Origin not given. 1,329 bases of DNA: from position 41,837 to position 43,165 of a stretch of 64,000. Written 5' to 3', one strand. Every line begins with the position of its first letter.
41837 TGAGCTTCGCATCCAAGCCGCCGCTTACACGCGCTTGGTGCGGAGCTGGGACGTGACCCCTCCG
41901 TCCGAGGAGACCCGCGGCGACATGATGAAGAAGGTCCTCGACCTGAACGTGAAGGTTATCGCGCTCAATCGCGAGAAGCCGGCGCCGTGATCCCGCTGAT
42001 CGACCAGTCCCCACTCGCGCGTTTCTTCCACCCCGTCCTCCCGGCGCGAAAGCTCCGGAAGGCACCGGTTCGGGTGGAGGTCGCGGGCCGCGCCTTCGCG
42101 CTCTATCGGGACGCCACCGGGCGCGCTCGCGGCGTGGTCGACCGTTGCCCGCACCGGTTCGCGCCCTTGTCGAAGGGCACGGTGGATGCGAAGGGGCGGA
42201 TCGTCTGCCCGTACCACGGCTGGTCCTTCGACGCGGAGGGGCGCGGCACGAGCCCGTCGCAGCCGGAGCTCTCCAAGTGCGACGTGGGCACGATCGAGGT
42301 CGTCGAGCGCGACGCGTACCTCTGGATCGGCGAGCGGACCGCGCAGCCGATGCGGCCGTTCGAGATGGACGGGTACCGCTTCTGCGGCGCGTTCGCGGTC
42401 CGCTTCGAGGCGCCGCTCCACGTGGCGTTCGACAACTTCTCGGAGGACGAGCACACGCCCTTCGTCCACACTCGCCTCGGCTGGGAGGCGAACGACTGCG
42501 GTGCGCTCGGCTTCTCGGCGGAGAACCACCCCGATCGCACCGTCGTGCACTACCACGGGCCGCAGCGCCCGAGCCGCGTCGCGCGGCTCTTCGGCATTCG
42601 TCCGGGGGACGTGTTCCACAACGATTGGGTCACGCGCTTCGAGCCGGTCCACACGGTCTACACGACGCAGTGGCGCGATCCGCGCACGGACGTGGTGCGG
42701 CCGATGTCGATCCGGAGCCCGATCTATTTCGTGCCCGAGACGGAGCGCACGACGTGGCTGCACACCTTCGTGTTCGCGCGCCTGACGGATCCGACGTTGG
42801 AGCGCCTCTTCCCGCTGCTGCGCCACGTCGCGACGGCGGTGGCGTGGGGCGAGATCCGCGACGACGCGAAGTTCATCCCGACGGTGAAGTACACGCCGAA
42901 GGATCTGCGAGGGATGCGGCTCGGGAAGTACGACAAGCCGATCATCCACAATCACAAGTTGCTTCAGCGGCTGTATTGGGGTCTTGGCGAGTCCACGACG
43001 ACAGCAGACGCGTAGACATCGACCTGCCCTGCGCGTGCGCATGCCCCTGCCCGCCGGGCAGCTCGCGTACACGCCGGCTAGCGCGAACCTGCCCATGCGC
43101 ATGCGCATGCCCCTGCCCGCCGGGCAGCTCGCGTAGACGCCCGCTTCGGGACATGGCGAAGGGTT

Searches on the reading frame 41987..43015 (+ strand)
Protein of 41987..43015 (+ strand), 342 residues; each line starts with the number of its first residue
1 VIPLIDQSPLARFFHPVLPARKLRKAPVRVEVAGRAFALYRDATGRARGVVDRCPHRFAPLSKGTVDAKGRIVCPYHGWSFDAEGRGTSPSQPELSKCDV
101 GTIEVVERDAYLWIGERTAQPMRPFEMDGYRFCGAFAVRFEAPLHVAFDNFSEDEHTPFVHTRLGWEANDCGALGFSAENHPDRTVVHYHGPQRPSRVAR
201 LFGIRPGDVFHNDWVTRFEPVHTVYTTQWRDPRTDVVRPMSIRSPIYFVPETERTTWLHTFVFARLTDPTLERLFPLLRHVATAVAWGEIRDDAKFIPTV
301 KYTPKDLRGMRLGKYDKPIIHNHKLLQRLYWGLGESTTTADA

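Call 13: search_protein_families(library=pfam, proteins=[window:41987-43015:+], max_evalue=0.01)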
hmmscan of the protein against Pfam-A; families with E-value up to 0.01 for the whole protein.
window:41987-43015:+ (342 aa): 2 families
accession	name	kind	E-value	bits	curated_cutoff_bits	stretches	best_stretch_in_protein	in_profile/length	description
PF00355.32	Rieske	-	1.6e-18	66.8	20.3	1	16-89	4-77/88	Rieske [2Fe-2S] domain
PF19112.6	VanA_C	-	0.00043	20.9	23.5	1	141-281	2-143/193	Vanillate O-demethylase oxygenase C-terminal domain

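Call 28: find_homologous_proteins(query=window:41987-43012:+, max_evalue=1e-30)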
Query window:41987-43012:+ (342 aa): 308 proteins with E <= 1e-30 among 2946 candidates; the best 120 are listed.
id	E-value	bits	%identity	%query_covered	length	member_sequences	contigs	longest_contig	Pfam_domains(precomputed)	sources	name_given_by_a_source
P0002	1.5e-239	812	100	100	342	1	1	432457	PF00355.33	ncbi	-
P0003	2.2e-209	713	86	100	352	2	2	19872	PF00355.33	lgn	-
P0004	1.1e-192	658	80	99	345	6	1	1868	PF00355.33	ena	-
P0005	4.2e-184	630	77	100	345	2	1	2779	PF00355.33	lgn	-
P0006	3.9e-180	617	77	97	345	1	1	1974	PF00355.33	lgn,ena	-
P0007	1.7e-157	542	70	96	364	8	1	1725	PF00355.33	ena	-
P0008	9.7e-144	497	63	96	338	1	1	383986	PF00355.33,PF19112.7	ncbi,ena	-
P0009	1.2e-142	493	64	94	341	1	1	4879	PF00355.33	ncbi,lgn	-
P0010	2.2e-142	492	62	97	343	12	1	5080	PF00355.33,PF19112.7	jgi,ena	-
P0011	8.4e-142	491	63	97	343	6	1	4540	PF00355.33,PF19112.7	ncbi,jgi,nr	ncbi:MAG TPA: Rieske 2Fe-2S domain-containing protein [Polyangiaceae bacterium]|jgi:phenylpropionate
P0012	1.5e-140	486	64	95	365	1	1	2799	PF00355.33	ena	-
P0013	2.7e-140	486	62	95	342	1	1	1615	PF00355.33,PF19112.7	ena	-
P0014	5.1e-140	485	64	95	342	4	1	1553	PF00355.33,PF19112.7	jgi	-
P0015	6.3e-138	478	62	94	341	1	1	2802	PF00355.33,PF19112.7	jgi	jgi:phenylpropionate dioxygenase-like ring-hydroxylating dioxygenase large terminal subunit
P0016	2.6e-137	476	61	97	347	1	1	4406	PF00355.33,PF19112.7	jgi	jgi:phenylpropionate dioxygenase-like ring-hydroxylating dioxygenase large terminal subunit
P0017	3.4e-136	472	61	97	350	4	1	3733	PF00355.33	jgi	-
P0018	7.7e-136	471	63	94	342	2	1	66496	PF00355.33,PF19112.7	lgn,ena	-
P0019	1.1e-135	470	62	94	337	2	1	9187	PF00355.33,PF19112.7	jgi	jgi:phenylpropionate dioxygenase-like ring-hydroxylating dioxygenase large terminal subunit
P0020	5.9e-133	461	60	97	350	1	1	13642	PF00355.33,PF19112.7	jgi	jgi:phenylpropionate dioxygenase-like ring-hydroxylating dioxygenase large terminal subunit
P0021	3.4e-131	456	63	90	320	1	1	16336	PF00355.33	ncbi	-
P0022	4.2e-130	452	60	97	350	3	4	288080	PF00355.33,PF19112.7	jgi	jgi:phenylpropionate dioxygenase-like ring-hydroxylating dioxygenase large terminal subunit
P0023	1.8e-128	447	57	100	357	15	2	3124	PF00355.33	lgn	-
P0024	1.0e-127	444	58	97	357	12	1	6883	PF00355.33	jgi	jgi:phenylpropionate dioxygenase-like ring-hydroxylating dioxygenase large terminal subunit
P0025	1.8e-127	443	58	97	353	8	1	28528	PF00355.33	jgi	jgi:phenylpropionate dioxygenase-like ring-hydroxylating dioxygenase large terminal subunit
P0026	3.0e-127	443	57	96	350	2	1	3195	PF00355.33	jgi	jgi:phenylpropionate dioxygenase-like ring-hydroxylating dioxygenase large terminal subunit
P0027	7.8e-127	441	58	96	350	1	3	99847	PF00355.33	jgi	jgi:phenylpropionate dioxygenase-like ring-hydroxylating dioxygenase large terminal subunit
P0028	2.0e-126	440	58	95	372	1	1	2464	PF00355.33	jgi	jgi:phenylpropionate dioxygenase-like ring-hydroxylating dioxygenase large terminal subunit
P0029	3.0e-126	439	58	97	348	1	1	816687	PF00355.33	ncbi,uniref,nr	ncbi:Rieske 2Fe-2S domain-containing protein [Hyalangium rubrum]|uniref:Rieske 2Fe-2S domain-contain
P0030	5.3e-126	439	59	96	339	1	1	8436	PF00355.33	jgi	jgi:phenylpropionate dioxygenase-like ring-hydroxylating dioxygenase large terminal subunit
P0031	8.5e-126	438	57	96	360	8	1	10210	PF00355.33,PF19112.7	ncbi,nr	ncbi:MAG: Rieske (2Fe-2S) region [Myxococcaceae bacterium]|nr:Rieske (2Fe-2S) region [Myxococcaceae 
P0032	2.1e-125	437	60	95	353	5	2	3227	PF00355.33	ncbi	-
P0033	2.9e-125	436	58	94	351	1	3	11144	PF00355.33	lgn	-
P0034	2.3e-124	433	58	94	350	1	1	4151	PF00355.33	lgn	-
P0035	2.5e-124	433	56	97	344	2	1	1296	PF00355.33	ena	-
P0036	5.4e-124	432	59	94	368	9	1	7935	PF00355.33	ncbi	-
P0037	9.5e-124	431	57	97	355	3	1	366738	PF00355.33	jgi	jgi:phenylpropionate dioxygenase-like ring-hydroxylating dioxygenase large terminal subunit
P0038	1.0e-123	431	56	94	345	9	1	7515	PF00355.33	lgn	-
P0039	8.4e-123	428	57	95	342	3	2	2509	PF00355.33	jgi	jgi:phenylpropionate dioxygenase-like ring-hydroxylating dioxygenase large terminal subunit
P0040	1.0e-122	428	58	95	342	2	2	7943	PF00355.33,PF19112.7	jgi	jgi:phenylpropionate dioxygenase-like ring-hydroxylating dioxygenase large terminal subunit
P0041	1.0e-122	428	56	96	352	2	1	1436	PF00355.33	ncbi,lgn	-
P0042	1.2e-122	428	56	98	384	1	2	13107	PF00355.33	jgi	jgi:phenylpropionate dioxygenase-like ring-hydroxylating dioxygenase large terminal subunit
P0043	1.2e-122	428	56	96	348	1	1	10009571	PF00355.33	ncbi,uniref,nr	ncbi:Rieske 2Fe-2S domain-containing protein [Stigmatella sp. ncwal1]|uniref:Rieske 2Fe-2S domain-co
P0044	1.3e-122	427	57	94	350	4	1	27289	PF00355.33,PF19112.7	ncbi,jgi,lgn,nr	ncbi:MAG TPA: Rieske 2Fe-2S domain-containing protein [Hyalangium sp.]|nr:Rieske 2Fe-2S domain-conta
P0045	2.2e-122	427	56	96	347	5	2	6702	PF00355.33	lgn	-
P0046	2.3e-122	427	54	99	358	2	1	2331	PF00355.33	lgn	-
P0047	3.2e-122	426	57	94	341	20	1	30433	PF00355.33,PF19112.7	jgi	-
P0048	4.2e-122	426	57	97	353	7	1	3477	PF00355.33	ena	-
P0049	1.1e-121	424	56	99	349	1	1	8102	PF00355.33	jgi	jgi:phenylpropionate dioxygenase-like ring-hydroxylating dioxygenase large terminal subunit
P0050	1.2e-121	424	57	94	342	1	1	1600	PF00355.33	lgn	-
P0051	5.1e-121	422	57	96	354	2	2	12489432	PF00355.33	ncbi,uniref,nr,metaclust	ncbi:Rieske-like 2Fe-2S protein [Archangium gephyra]|uniref:Rieske n=1 Tax=Archangium gephyra TaxID=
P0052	5.3e-121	422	55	95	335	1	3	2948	PF00355.33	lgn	-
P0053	6.9e-121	422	56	95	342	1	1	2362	PF00355.33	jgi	jgi:phenylpropionate dioxygenase-like ring-hydroxylating dioxygenase large terminal subunit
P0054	6.9e-121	422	55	97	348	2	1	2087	PF00355.33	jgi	jgi:phenylpropionate dioxygenase-like ring-hydroxylating dioxygenase large terminal subunit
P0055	1.5e-120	421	56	95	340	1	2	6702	PF00355.33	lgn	-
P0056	1.8e-120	420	58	95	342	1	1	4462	PF00355.33,PF19112.7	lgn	-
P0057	1.9e-120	420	56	97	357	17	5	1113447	PF00355.33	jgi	jgi:phenylpropionate dioxygenase-like ring-hydroxylating dioxygenase large terminal subunit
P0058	2.6e-120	420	56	99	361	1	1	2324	PF00355.33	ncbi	ncbi:MAG: Rieske 2Fe-2S domain-containing protein, partial [Archangium sp.]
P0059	2.8e-120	420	56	97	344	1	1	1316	PF00355.33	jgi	jgi:phenylpropionate dioxygenase-like ring-hydroxylating dioxygenase large terminal subunit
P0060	3.6e-120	419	56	96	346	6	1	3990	PF00355.33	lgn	-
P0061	9.3e-120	418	54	95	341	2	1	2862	PF00355.33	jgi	-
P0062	1.1e-119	418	57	94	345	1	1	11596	PF00355.33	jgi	jgi:phenylpropionate dioxygenase-like ring-hydroxylating dioxygenase large terminal subunit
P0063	1.4e-119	418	55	96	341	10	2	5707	PF00355.33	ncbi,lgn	-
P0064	1.4e-119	417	56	96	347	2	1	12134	PF00355.33,PF19112.7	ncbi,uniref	ncbi:Rieske 2Fe-2S domain-containing protein [Archangium sp.]|uniref:Rieske 2Fe-2S domain-containing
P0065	1.5e-119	417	56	96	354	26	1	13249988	PF00355.33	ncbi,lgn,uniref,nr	ncbi:Rieske 2Fe-2S domain-containing protein [Archangium violaceum]|uniref:Rieske 2Fe-2S domain-cont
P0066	1.9e-119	417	55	95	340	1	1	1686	PF00355.33,PF19112.7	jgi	jgi:phenylpropionate dioxygenase-like ring-hydroxylating dioxygenase large terminal subunit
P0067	2.8e-119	416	57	94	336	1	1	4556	PF00355.33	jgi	jgi:phenylpropionate dioxygenase-like ring-hydroxylating dioxygenase large terminal subunit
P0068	6.2e-119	415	56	95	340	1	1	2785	PF00355.33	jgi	jgi:phenylpropionate dioxygenase-like ring-hydroxylating dioxygenase large terminal subunit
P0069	9.4e-119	415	57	95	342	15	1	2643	PF00355.33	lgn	-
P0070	1.3e-118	414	55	100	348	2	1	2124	PF00355.33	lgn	-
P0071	1.4e-118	414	55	94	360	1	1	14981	PF00355.33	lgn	-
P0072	2.1e-118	414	55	97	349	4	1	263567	PF00355.33,PF19112.7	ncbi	-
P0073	2.6e-118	413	56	95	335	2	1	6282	PF00355.33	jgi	jgi:phenylpropionate dioxygenase-like ring-hydroxylating dioxygenase large terminal subunit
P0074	2.8e-118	413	56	94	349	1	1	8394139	PF00355.33,PF19112.7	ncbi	ncbi:aromatic ring-hydroxylating dioxygenase subunit alpha [Myxococcaceae bacterium GXIMD 01537]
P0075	7.7e-118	412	54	99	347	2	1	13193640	PF00355.33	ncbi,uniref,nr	ncbi:aromatic ring-hydroxylating dioxygenase subunit alpha [Pyxidicoccus sp. MSG2]|uniref:aromatic r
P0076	9.2e-118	411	55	95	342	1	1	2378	PF00355.33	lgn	-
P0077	1.0e-117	411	53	96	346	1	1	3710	PF00355.33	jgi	jgi:phenylpropionate dioxygenase-like ring-hydroxylating dioxygenase large terminal subunit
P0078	1.4e-117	411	58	94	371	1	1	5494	PF00355.33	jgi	jgi:nitrite reductase/ring-hydroxylating ferredoxin subunit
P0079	1.6e-117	411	56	97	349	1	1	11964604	PF00355.33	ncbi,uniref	ncbi:Rieske 2Fe-2S domain-containing protein [Archangium gephyra]|uniref:Rieske 2Fe-2S domain-contai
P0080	1.8e-117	411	55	94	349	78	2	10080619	PF00355.33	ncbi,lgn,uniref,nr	ncbi:Rieske family iron-sulfur cluster-binding protein [Corallococcus coralloides DSM 2259]|uniref:R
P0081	2.0e-117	410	54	96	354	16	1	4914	PF00355.33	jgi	-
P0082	2.1e-117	410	53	94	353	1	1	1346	PF00355.33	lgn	-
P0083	2.5e-117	410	56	95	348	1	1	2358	PF00355.33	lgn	-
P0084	2.6e-117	410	54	96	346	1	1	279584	PF00355.33,PF19112.7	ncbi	-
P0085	3.1e-117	410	54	95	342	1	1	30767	PF00355.33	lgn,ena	-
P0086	5.3e-117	409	56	95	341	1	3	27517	PF00355.33,PF19112.7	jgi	jgi:phenylpropionate dioxygenase-like ring-hydroxylating dioxygenase large terminal subunit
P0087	6.7e-117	409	54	100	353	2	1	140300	PF00355.33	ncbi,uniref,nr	ncbi:Rieske 2Fe-2S domain-containing protein [Myxococcus llanfairpwllgwyngyllgogerychwyrndrobwllllan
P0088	6.8e-117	409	54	94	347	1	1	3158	PF00355.33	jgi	jgi:phenylpropionate dioxygenase-like ring-hydroxylating dioxygenase large terminal subunit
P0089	7.3e-117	409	52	95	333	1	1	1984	PF00355.33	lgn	-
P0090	7.9e-117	408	53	94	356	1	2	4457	PF00355.33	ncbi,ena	-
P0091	1.1e-116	408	55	95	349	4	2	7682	PF00355.33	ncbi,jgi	jgi:phenylpropionate dioxygenase-like ring-hydroxylating dioxygenase large terminal subunit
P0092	1.2e-116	408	55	97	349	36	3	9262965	PF00355.33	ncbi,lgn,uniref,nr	ncbi:Rieske 2Fe-2S domain-containing protein [Myxococcus xanthus]|uniref:Rieske 2Fe-2S domain-contai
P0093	1.3e-116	408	54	98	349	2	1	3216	PF00355.33,PF19112.7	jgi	jgi:phenylpropionate dioxygenase-like ring-hydroxylating dioxygenase large terminal subunit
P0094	1.9e-116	407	53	97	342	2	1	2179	PF00355.33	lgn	-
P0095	2.0e-116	407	54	94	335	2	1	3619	PF00355.33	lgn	-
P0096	2.2e-116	407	55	97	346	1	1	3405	PF00355.33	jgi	jgi:phenylpropionate dioxygenase-like ring-hydroxylating dioxygenase large terminal subunit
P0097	2.4e-116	407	54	94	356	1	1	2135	PF00355.33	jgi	jgi:phenylpropionate dioxygenase-like ring-hydroxylating dioxygenase large terminal subunit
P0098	5.3e-116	406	56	94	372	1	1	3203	PF00355.33,PF19112.7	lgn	-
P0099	5.5e-116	406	51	95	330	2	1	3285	PF00355.33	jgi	jgi:phenylpropionate dioxygenase-like ring-hydroxylating dioxygenase large terminal subunit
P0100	5.8e-116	406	51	95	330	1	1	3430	PF00355.33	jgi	jgi:phenylpropionate dioxygenase-like ring-hydroxylating dioxygenase large terminal subunit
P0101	6.7e-116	405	54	98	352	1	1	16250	PF00355.33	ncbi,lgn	ncbi:Rieske 2Fe-2S domain-containing protein [Pyxidicoccus sp. 3LG]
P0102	7.5e-116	405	53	94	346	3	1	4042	PF00355.33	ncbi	-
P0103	2.4e-115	404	54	95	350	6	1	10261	PF00355.33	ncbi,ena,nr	ncbi:MAG: Rieske 2Fe-2S domain-containing protein [Myxococcales bacterium]|nr:Rieske 2Fe-2S domain-c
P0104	3.0e-115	403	55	95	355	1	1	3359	PF00355.33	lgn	-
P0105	3.4e-115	403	54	98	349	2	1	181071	PF00355.33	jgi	jgi:phenylpropionate dioxygenase-like ring-hydroxylating dioxygenase large terminal subunit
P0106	4.6e-115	403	55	98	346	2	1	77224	PF00355.33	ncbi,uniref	ncbi:Rieske 2Fe-2S domain-containing protein [Archangium sp.]|uniref:Rieske 2Fe-2S domain-containing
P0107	5.0e-115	402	54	96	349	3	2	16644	PF00355.33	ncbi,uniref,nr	ncbi:Rieske 2Fe-2S domain-containing protein [Pyxidicoccus fallax]|uniref:Rieske 2Fe-2S domain-conta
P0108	5.2e-115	402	56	94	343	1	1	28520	PF00355.33,PF19112.7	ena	-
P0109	1.1e-114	401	53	94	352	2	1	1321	PF00355.33,PF19112.7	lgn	-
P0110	1.2e-114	401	54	95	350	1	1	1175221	PF00355.33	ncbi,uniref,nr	ncbi:Rieske 2Fe-2S domain-containing protein [Pyxidicoccus xibeiensis]|uniref:Rieske 2Fe-2S domain-c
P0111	2.6e-114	400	55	94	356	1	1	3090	PF00355.33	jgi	jgi:phenylpropionate dioxygenase-like ring-hydroxylating dioxygenase large terminal subunit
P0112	2.6e-114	400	55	94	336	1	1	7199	PF00355.33,PF19112.7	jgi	jgi:phenylpropionate dioxygenase-like ring-hydroxylating dioxygenase large terminal subunit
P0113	2.8e-114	400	53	95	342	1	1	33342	PF00355.33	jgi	jgi:phenylpropionate dioxygenase-like ring-hydroxylating dioxygenase large terminal subunit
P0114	4.5e-114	399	54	95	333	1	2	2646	PF00355.33,PF19112.7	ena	-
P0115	6.1e-114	399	55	97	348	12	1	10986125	PF00355.33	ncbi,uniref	ncbi:Rieske 2Fe-2S domain-containing protein [Myxococcus faecalis]|uniref:Rieske 2Fe-2S domain-conta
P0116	6.6e-114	399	51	97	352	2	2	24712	PF00355.33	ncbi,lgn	-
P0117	8.6e-114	398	52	100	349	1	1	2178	PF00355.33,PF19112.7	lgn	-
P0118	9.6e-114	398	53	97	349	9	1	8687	PF00355.33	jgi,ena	-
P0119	1.1e-113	398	51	96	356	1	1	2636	PF00355.33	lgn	-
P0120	1.2e-113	398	51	97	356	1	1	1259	PF00355.33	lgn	-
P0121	1.8e-113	397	55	97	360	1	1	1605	PF00355.33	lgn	-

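Call 29: find_encoding_contigs(protein=P0002, flank=10000)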
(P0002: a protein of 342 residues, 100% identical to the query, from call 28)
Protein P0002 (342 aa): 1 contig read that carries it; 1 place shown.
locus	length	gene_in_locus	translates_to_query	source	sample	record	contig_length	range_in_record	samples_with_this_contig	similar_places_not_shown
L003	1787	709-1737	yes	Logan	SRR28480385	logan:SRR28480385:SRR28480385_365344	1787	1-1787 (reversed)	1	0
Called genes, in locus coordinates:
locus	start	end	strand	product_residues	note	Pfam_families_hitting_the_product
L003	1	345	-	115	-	?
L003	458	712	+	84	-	-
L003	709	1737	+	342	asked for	PF00355:Rieske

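Call 30: find_encoding_contigs(protein=P0003, flank=10000)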
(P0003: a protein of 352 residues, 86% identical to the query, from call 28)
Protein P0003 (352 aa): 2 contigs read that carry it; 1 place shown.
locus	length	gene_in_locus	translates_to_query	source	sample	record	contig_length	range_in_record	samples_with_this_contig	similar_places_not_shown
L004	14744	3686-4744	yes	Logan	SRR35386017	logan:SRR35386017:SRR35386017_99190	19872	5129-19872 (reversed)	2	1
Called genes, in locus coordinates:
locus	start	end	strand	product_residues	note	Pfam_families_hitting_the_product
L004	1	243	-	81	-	?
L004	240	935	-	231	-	PF00293:NUDIX, PF21906:WHD_NrtR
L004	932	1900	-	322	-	-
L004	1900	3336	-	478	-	-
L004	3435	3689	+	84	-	-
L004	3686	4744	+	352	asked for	PF00355:Rieske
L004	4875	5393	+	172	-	-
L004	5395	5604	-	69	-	PF05154:TM2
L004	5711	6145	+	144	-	-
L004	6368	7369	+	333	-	-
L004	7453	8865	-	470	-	-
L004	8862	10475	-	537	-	PF00221:Lyase_aromatic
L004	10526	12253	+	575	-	-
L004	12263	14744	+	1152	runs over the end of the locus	-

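Call 37: find_encoding_contigs(protein=P0005, flank=10000)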
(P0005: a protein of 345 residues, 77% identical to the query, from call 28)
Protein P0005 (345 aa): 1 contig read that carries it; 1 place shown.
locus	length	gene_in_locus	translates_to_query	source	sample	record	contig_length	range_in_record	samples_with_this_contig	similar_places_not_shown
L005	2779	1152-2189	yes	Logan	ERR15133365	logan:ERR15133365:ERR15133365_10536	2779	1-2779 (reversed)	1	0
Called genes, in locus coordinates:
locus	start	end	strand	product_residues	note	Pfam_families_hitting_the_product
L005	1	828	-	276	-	?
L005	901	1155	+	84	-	-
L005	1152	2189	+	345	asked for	PF00355:Rieske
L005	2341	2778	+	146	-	?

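Call 38: find_encoding_contigs(protein=P0008, flank=10000)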
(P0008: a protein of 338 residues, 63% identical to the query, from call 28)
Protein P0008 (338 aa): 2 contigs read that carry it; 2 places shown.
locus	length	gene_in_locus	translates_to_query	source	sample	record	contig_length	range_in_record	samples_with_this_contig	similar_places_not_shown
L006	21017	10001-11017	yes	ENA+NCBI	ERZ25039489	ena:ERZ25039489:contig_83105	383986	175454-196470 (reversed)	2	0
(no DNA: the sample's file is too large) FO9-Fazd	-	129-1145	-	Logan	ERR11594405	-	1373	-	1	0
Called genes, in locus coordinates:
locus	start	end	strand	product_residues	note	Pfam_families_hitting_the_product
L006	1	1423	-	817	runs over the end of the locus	PF02190:LON_substr_bdg, PF00004:AAA, PF07728:AAA_5, PF22667:Lon_lid, PF05362:Lon_C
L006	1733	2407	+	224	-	-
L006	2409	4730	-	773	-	-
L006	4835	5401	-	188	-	PF00814:TsaD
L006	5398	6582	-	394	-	PF20030:bpMoxR, PF13191:AAA_16 (faint), PF00004:AAA (faint), PF07726:AAA_3 (weak), PF07728:AAA_5, PF17868:AAA_lid_8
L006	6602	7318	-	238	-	PF00293:NUDIX, PF21906:WHD_NrtR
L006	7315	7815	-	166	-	-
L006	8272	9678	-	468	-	-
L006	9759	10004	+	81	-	-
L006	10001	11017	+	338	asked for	PF00355:Rieske, PF19112:VanA_C (weak)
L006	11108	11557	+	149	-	-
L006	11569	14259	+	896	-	PF17900:Peptidase_M1_N, PF01433:Peptidase_M1, PF11838:ERAP1_C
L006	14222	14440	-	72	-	PF05154:TM2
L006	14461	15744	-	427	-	-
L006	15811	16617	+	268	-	PF01135:PCMT (weak), PF13489:Methyltransf_23, PF01209:Ubie_methyltran, PF06325:PrmA, PF13847:Methyltransf_31, PF08241:Methyltransf_11, PF08242:Methyltransf_12, PF13649:Methyltransf_25, +4 more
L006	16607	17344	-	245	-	PF00376:MerR, PF13411:MerR_1, PF07739:TipAS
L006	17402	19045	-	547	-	PF00221:Lyase_aromatic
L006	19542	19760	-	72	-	-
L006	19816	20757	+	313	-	-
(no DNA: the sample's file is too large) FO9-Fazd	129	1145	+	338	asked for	PF00355:Rieske, PF19112:VanA_C (weak)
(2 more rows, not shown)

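Call 112: find_encoding_contigs(protein=P0004, flank=5000, max_places=5)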
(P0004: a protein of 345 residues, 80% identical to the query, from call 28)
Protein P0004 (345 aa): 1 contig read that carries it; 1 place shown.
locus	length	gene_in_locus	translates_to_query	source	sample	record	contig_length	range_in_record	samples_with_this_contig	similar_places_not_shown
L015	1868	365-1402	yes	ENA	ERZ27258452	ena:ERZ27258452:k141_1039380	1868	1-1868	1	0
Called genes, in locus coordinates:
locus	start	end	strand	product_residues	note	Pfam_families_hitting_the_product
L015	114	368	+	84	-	-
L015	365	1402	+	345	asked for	PF00355:Rieske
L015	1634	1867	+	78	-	?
